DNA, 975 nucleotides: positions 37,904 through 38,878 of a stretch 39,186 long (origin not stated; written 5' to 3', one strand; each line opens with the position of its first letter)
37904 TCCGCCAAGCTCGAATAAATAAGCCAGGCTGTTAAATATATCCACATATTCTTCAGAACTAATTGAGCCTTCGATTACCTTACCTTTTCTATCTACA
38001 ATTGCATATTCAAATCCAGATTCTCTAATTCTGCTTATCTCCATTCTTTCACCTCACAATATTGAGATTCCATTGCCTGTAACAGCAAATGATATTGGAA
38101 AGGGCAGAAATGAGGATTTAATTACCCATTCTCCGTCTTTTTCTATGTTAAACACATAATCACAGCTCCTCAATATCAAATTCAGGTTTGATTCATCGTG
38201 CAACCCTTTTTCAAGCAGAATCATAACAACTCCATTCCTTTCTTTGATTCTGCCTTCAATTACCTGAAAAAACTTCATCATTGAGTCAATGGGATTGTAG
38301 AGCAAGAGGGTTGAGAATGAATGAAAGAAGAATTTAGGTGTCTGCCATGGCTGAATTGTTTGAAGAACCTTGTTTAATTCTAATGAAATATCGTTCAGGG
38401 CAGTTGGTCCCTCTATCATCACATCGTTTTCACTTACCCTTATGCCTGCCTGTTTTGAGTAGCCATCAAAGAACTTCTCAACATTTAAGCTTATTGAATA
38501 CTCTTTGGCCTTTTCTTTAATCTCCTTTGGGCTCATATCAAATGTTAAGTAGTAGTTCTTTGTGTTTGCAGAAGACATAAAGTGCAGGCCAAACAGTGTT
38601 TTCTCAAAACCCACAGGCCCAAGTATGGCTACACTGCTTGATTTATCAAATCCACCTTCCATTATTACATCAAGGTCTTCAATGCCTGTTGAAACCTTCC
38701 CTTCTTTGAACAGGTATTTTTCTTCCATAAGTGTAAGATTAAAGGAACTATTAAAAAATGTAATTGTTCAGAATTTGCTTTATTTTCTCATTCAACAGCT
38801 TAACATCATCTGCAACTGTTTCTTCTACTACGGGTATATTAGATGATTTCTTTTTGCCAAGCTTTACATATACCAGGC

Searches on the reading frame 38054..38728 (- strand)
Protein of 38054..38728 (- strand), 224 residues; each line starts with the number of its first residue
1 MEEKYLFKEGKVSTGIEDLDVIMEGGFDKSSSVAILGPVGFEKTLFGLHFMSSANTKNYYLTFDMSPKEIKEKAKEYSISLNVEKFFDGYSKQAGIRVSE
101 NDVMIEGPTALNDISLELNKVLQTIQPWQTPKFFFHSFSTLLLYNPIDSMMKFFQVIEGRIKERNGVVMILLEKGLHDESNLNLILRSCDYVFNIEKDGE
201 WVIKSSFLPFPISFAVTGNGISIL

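Call 62: search_protein_families(library=pfam, proteins=[window:38054-38728:-], max_evalue=0.001)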
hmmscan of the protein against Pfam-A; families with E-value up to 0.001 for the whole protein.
window:38054-38728:- (224 aa): 4 families
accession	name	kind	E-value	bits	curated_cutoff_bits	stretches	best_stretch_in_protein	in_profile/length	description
PF06745.19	ATPase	-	1.8e-11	44.3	26.6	1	12-88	1-79/231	KaiC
PF05763.18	DUF835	-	3.2e-05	24.2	33.1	1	132-187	79-134/136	Protein of unknown function (DUF835)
PF24336.1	DUF7504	-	0.00011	23.1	27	1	102-192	81-176/179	Family of unknown function (DUF7504)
PF23365.1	DUF7090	-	0.00043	20.5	27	1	62-200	49-187/192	Family of unknown function (DUF7090)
